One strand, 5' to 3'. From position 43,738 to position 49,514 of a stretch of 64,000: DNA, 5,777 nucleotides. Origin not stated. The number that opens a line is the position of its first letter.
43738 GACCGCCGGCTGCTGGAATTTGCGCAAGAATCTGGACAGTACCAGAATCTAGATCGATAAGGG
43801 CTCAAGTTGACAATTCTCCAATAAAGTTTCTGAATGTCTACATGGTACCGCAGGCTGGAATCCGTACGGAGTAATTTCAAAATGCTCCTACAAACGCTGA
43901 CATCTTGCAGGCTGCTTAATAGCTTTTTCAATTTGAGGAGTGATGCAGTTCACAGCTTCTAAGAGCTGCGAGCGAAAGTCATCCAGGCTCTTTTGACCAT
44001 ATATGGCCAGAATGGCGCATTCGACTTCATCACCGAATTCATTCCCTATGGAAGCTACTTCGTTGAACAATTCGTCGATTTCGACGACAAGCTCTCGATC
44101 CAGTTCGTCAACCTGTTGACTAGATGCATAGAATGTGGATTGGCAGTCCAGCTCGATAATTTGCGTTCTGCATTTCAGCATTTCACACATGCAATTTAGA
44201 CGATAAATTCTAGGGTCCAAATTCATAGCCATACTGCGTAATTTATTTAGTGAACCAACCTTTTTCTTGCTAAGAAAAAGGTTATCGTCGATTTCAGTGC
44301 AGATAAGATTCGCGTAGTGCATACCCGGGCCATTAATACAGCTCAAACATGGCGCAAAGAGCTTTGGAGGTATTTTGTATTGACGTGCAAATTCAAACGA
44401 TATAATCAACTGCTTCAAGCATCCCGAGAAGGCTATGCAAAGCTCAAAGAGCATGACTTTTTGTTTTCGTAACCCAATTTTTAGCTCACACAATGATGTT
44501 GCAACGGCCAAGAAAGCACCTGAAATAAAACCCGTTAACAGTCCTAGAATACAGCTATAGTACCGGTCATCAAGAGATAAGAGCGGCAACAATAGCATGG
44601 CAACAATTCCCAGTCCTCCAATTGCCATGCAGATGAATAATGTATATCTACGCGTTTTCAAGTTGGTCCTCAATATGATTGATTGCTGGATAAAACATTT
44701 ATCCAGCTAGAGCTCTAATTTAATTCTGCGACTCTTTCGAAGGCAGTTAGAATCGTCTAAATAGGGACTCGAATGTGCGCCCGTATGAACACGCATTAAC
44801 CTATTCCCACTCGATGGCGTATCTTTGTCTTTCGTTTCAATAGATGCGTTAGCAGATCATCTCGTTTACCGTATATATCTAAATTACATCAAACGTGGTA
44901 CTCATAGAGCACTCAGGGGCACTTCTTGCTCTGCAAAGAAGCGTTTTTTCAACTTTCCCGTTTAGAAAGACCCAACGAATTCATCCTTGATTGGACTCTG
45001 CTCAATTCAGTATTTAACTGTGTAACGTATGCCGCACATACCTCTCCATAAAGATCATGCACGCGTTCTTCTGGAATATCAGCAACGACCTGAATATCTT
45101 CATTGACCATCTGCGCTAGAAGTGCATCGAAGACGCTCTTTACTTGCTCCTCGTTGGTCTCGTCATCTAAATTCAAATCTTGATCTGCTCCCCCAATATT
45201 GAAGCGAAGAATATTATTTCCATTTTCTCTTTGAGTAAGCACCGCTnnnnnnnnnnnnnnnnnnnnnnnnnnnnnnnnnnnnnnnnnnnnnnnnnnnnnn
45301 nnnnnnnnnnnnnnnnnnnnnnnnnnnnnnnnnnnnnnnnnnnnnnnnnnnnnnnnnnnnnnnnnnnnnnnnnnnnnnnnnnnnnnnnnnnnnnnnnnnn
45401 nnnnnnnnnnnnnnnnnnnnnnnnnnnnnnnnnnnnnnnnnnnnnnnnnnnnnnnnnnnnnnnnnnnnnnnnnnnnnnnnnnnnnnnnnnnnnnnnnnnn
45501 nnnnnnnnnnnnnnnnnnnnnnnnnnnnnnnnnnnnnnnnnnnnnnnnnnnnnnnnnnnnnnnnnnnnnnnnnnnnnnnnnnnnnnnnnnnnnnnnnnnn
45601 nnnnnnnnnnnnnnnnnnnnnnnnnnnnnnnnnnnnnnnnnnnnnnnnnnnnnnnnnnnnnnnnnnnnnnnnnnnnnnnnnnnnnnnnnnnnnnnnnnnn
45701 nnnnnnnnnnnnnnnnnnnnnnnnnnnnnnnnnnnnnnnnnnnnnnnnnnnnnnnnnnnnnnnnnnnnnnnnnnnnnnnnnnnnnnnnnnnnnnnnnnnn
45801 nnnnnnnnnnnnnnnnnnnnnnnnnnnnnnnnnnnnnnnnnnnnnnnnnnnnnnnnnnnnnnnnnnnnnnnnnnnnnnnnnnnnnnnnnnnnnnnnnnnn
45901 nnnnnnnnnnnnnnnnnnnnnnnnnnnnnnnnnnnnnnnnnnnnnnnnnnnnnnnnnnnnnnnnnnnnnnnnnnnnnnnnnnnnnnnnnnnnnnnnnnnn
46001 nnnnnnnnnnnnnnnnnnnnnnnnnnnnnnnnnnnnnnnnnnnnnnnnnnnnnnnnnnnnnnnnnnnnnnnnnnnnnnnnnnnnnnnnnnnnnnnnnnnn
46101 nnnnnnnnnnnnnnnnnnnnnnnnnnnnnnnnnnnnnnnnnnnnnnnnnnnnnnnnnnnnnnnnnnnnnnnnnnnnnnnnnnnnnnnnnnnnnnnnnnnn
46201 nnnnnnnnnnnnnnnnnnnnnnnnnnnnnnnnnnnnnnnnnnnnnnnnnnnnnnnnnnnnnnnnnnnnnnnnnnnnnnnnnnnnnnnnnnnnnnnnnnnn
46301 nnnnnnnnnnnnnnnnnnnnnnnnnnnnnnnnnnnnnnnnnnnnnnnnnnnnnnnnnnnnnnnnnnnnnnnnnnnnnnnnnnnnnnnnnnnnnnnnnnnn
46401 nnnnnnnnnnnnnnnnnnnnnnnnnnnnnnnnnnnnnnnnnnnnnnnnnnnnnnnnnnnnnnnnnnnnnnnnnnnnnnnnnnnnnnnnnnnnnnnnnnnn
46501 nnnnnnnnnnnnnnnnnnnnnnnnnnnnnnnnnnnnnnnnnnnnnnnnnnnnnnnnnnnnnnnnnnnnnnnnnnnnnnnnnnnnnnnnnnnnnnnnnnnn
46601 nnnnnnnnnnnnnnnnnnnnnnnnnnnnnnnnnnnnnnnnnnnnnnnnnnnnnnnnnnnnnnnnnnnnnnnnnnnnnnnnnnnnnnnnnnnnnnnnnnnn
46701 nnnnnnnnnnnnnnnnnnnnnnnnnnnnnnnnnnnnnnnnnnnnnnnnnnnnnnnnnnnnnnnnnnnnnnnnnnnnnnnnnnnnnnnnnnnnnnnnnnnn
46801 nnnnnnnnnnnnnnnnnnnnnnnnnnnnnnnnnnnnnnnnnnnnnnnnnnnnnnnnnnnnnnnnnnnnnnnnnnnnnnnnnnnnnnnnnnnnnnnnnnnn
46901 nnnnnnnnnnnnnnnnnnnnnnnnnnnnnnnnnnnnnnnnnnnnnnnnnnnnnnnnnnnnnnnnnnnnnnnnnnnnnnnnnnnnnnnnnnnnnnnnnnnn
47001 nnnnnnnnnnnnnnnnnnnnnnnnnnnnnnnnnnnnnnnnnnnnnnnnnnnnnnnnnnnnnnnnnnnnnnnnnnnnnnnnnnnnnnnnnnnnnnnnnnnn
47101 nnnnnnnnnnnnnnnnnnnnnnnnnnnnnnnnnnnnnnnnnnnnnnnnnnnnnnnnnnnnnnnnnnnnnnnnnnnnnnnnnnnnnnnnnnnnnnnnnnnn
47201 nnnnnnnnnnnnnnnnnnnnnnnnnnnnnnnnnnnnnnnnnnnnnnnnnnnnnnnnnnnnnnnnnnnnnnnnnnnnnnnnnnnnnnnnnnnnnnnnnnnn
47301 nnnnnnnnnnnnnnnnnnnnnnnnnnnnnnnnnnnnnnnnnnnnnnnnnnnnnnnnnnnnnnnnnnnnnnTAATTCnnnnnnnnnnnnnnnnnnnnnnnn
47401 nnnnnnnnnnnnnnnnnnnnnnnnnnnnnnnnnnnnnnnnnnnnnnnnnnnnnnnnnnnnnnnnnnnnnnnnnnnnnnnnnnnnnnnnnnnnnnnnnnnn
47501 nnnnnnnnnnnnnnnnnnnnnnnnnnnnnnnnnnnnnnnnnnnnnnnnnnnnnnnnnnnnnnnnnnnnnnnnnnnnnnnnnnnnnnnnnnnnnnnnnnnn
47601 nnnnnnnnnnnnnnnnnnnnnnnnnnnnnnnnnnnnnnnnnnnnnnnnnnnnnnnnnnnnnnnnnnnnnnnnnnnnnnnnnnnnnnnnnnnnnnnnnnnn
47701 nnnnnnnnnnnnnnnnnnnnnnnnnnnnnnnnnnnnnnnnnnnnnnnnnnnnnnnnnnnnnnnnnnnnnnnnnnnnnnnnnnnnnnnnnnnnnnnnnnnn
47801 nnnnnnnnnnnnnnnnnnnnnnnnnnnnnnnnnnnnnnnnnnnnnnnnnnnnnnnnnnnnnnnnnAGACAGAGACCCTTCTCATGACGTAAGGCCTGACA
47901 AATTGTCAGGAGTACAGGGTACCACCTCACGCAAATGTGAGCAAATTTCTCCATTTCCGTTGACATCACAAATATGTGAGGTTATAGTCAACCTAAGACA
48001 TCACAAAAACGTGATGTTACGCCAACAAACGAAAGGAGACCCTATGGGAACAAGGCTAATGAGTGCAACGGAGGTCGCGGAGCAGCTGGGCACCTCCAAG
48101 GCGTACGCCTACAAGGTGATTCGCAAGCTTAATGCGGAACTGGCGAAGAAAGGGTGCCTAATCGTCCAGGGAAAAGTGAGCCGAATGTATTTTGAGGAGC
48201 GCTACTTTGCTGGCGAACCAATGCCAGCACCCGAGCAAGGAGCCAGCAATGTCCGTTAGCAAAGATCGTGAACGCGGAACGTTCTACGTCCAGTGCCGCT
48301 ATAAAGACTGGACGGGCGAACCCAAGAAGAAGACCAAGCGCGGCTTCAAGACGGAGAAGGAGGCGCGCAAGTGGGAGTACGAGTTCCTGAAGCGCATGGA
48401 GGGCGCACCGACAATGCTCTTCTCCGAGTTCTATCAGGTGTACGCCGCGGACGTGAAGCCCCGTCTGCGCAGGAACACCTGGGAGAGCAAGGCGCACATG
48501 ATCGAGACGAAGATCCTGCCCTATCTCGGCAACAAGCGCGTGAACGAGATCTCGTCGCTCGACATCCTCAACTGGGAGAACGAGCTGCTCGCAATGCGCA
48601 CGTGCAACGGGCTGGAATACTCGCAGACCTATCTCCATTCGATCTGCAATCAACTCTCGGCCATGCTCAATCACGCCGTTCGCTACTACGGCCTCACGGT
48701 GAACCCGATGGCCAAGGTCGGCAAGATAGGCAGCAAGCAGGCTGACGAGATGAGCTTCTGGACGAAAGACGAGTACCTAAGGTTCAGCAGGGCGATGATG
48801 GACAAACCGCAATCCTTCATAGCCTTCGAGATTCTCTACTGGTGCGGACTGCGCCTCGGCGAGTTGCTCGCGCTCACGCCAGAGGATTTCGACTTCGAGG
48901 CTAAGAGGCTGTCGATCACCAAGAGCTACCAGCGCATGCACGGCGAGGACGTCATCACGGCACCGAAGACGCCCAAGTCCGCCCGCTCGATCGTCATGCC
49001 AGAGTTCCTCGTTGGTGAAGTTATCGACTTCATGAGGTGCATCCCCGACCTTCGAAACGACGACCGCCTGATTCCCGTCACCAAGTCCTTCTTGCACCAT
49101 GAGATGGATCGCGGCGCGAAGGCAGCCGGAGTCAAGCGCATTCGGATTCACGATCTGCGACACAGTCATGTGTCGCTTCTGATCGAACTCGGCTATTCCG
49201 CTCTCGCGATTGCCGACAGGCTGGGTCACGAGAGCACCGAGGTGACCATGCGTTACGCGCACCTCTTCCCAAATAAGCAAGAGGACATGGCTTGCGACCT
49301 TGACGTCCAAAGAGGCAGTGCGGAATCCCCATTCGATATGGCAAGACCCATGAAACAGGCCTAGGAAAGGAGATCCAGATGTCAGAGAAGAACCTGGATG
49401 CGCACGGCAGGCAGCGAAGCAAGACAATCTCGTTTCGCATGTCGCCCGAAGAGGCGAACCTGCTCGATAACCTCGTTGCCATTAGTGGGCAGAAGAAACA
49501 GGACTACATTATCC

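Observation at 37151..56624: Tandem accretion of integrative elements at the guaA 3' end, marked by three copies of the GuaA C-terminal codons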

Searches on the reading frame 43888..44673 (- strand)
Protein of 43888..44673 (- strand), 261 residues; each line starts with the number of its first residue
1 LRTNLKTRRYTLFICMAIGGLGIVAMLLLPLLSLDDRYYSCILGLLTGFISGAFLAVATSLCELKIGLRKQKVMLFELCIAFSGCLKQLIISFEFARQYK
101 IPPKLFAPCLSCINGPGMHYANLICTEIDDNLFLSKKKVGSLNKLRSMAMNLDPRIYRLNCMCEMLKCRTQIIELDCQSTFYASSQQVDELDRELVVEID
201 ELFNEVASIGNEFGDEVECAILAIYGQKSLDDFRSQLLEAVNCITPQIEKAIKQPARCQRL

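Call 10: search_protein_families(library=pfam, proteins=[window:43888-44673:-], max_evalue=0.001)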
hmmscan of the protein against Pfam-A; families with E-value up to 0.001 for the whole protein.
window:43888-44673:- (261 aa): 0 families

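Call 43: search_protein_families(library=padloc, proteins=[window:43888-44673:-], max_evalue=0.001)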
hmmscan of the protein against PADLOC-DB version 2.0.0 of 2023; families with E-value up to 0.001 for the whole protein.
window:43888-44673:- (261 aa): 1 family
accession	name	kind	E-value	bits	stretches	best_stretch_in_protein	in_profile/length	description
PDLC02487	BrxC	-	0.00092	15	0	186-253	1136-1205/1215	BrxC-PglY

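Call 67: find_encoding_contigs(protein=window:43888-44661:-, flank=5000, max_places=10)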
Protein window:43888-44661:- (257 aa): 23 contigs read that carry it; 10 places shown.
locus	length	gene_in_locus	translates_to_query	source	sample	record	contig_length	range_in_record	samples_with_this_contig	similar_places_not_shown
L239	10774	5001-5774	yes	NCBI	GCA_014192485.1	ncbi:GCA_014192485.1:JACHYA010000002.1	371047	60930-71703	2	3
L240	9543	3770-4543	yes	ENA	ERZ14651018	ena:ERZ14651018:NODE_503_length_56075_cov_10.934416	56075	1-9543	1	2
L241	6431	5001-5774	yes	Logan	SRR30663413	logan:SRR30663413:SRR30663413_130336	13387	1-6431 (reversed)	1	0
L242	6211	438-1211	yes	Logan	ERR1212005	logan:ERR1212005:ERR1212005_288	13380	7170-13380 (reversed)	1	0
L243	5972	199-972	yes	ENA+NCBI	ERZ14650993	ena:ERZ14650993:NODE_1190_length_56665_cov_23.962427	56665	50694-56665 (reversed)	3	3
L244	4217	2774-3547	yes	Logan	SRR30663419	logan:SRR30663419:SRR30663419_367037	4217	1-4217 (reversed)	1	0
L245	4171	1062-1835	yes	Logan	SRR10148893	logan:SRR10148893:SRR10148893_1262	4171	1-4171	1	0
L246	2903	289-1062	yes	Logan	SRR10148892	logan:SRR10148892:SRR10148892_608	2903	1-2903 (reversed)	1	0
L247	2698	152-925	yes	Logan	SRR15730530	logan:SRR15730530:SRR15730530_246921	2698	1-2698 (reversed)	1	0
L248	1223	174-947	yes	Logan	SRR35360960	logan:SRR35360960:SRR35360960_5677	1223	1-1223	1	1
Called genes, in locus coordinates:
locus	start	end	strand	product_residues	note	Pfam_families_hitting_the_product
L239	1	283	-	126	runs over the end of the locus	PF21983:NikA-like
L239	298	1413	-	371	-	PF14657:Arm-DNA-bind_4, PF14659:Phage_int_SAM_3, PF00589:Phage_integrase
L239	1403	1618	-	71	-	-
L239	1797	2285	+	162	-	PF12844:HTH_19, PF13560:HTH_31, PF01381:HTH_3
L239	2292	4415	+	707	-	-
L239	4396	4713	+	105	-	-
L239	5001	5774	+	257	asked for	-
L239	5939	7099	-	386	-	PF00872:Transposase_mut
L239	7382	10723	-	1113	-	-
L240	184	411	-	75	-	PF00403:HMA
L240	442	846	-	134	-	PF01022:HTH_5, PF12840:HTH_20 (weak)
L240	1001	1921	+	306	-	PF13350:Y_phosphatase3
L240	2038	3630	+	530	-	PF00117:GATase, PF07722:Peptidase_C26 (weak), PF02540:NAD_synthase, PF00958:GMP_synt_C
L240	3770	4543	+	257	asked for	-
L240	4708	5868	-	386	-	PF00872:Transposase_mut, PF10551:MULE (weak)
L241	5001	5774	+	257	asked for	-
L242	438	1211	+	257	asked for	-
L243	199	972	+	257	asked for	-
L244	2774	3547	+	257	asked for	-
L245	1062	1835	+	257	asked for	-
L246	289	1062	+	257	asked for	-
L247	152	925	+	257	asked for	-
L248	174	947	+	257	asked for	-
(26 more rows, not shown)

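Call 71: search_protein_families(library=phrogs, proteins=[window:43888-44661:-], max_evalue=0.001)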
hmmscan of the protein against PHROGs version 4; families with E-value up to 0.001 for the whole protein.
window:43888-44661:- (257 aa): 0 families

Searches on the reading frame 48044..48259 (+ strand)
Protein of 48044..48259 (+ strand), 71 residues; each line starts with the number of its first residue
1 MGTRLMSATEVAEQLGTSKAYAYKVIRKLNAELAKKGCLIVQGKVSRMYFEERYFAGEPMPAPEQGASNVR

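Call 71: search_protein_families(library=phrogs, proteins=[window:48044-48259:+], max_evalue=0.001)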
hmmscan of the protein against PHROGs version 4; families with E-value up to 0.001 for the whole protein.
window:48044-48259:+ (71 aa): 1 family
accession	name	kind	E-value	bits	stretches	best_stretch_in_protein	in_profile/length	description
phrog_989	-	unknown function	3.6e-17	62.9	1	4-55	5-56/70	-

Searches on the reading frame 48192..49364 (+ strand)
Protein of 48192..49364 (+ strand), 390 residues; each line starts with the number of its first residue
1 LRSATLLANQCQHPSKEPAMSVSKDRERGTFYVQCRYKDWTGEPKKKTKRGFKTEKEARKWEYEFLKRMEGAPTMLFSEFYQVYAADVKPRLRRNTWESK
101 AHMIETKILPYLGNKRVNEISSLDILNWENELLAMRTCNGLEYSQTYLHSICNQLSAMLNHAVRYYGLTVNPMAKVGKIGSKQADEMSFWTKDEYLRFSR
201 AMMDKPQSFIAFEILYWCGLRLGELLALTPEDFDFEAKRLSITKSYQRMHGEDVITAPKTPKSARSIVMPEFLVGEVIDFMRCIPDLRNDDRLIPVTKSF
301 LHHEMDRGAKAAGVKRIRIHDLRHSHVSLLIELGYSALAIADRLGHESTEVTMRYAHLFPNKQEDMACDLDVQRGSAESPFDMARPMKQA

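Call 10: search_protein_families(library=pfam, proteins=[window:48192-49364:+], max_evalue=0.001)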
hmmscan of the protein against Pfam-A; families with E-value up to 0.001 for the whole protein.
window:48192-49364:+ (390 aa): 3 families
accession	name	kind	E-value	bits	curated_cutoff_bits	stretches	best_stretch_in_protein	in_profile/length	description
PF00589.27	Phage_integrase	-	1.4e-17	64.5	27.1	1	192-360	5-170/172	Phage integrase family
PF14659.12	Phage_int_SAM_3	-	1.2e-16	61.2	22.6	1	77-133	2-58/58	Phage integrase, N-terminal SAM-like domain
PF14657.12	Arm-DNA-bind_4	-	6.9e-14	51.6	22.3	1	30-70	1-43/47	Arm DNA-binding domain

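Call 53: search_dna_similar(query=window:48249-49364:+, collection=plasmids, mode=protein, max_rows=12)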
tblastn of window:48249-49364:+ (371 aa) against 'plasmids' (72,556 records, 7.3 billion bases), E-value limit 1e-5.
Records with a match: 559; places in all: 655; records where one place covers at least 80% of the query: 47.
Best place of each record, by identity: <60% 559.
By first word of the organism name: Enterococcus 170; Escherichia 93; Bacillus 49; Ligilactobacillus 43; Lactococcus 28; Streptomyces 16; Clostridioides 11; Rhodococcus 11; Lactiplantibacillus 9; Staphylococcus 8; and 64 more.
By predicted mobility (MOB-suite, as given by PLSDB): non-mobilizable 260; conjugative 217; mobilizable 82.
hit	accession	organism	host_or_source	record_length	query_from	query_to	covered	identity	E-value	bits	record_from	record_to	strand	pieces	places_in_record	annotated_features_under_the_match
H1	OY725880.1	Subdoligranulum variabile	-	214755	1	358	96%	58.4%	1e-132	425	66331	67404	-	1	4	none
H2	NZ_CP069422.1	Aristaeella lactis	Bos taurus,Bovine rumen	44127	1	357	96%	44.0%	8e-95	316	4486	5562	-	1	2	site-specific integrase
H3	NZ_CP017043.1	Selenomonas sp. oral taxon 920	Homo sapiens,pure culture,Periodontal ...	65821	1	345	93%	43.9%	1e-85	290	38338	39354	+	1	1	site-specific integrase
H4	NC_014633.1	Ilyobacter polytropus DSM 2926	marine mud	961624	39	352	85%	46.1%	4e-86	291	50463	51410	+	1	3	site-specific integrase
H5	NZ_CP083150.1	Bacillus thuringiensis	whole organism,Biopesticide Agree WP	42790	1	369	99%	32.6%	7e-47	178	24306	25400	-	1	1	site-specific integrase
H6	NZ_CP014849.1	Bacillus thuringiensis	soil,soil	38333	1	352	95%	31.1%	7e-41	160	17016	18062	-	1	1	site-specific integrase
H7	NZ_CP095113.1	Staphylococcus aureus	Camel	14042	2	348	94%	30.2%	1e-35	145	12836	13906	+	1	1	site-specific integrase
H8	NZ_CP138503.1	Pediococcus acidilactici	Chicken,Faeces,Chicken farm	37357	51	352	81%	30.6%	2e-35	144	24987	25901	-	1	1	site-specific integrase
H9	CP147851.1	Enterococcus faecium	-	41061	51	352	81%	30.6%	2e-35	144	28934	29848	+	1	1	tyrosine-type recombinase/integrase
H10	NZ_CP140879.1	Pediococcus acidilactici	Chicken,Faeces,Chicken farm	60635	51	352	81%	30.6%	2e-35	144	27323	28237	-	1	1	site-specific integrase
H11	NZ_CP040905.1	Enterococcus faecium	retail chicken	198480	51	352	81%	30.6%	2e-35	144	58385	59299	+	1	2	site-specific integrase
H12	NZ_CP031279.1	Staphylococcus hominis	Buffalo milk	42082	1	352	95%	26.1%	2e-13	79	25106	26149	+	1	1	site-specific integrase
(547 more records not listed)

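Call 54: search_dna_similar(query=window:48249-49364:+, collection=phages, mode=protein, max_rows=12)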
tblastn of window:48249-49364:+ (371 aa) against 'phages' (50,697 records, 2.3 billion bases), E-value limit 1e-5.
Records with a match: 2005; places in all: 2018; records where one place covers at least 80% of the query: 274.
Best place of each record, by identity: <60% 2005.
By first word of the organism name: Mycobacterium 602; Streptococcus 464; Gordonia 158; Staphylococcus 100; Bacteriophage 83; Paenibacillus 69; Arthrobacter 57; Helicobacter 46; Lactobacillus 45; Lactococcus 43; and 63 more.
By host as written in the record: Mycobacterium smegmatis mc2 155 409; - 153; Gordonia terrae 3612 137; Mycobacterium smegmatis mc#155 93; Staphylococcus aureus 38; Helicobacter pylori 33; Listeria monocytogenes 28; Paenibacillus larvae 25; and 637 more.
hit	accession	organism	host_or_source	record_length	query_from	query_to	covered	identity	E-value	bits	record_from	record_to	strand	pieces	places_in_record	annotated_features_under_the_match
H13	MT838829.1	Bacteriophage sp.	human fecal samples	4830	1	359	97%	52.4%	2e-122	391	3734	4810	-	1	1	record has no annotation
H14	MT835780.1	Bacteriophage sp.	human fecal samples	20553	1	348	94%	53.0%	1e-112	366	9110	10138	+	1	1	record has no annotation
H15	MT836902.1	Bacteriophage sp.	human fecal samples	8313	1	359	97%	50.4%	3e-115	374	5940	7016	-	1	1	record has no annotation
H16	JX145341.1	Clostridium phage phiMMP02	Clostridium difficile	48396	1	352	95%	46.5%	9e-88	295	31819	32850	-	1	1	integrase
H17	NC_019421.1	Clostridium phage phiMMP02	Clostridium difficile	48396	1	352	95%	46.5%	9e-88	295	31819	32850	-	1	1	integrase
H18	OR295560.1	Clostridioides phage phiCD508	Clostridioides difficile LCUS 0508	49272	1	352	95%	46.5%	9e-88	295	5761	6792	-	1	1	integrase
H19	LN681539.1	Clostridium phage phiCD505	Clostridium difficile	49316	1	352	95%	46.5%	9e-88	295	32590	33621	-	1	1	putative integrase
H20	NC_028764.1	Clostridium phage phiCD505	Clostridium difficile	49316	1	352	95%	46.5%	9e-88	295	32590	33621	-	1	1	integrase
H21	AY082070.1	Clostridium phage phi3626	Clostridium perfringens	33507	1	352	95%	45.0%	1e-88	297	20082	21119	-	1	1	putative integrase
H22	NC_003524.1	Clostridium phage phi3626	Clostridium perfringens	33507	1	352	95%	45.0%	1e-88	297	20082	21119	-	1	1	integrase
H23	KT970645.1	Bacillus phage phi4J1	Bacillus thuringiensis 4J1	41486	1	352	95%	44.8%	9e-89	297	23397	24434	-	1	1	site-specific recombinase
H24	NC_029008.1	Bacillus phage phi4J1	Bacillus thuringiensis 4J1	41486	1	352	95%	44.8%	9e-89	297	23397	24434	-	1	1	integrase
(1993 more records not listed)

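Call 56: get_annotated_region(hit=H22, flank=1500)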
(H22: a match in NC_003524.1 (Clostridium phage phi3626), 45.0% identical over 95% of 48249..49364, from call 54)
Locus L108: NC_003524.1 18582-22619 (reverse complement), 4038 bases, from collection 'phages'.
description: Clostridium phage phi3626, complete genome.
organism: Clostridium phage phi3626 (NCBI taxid 190478)
taxonomy: Viruses; Duplodnaviria; Heunggongvirae; Uroviricota; Caudoviricetes
host: Clostridium perfringens; source: -; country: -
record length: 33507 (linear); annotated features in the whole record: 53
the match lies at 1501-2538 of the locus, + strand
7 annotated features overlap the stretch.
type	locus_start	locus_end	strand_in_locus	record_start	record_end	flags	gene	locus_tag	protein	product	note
CDS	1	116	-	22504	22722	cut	-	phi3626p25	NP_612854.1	transcriptional regulator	ORF25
CDS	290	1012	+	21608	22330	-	-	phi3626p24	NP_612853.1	helix-turn-helix domain-containing protein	ORF24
CDS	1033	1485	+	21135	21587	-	-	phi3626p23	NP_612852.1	metallo-protease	ORF23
CDS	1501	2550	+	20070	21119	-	-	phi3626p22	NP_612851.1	integrase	ORF22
misc_feature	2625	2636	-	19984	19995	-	-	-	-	-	attP site; attachment site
CDS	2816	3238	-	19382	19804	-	-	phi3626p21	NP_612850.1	Gp21 protein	ORF21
CDS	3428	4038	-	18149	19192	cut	ply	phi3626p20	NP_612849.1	endolysin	ORF20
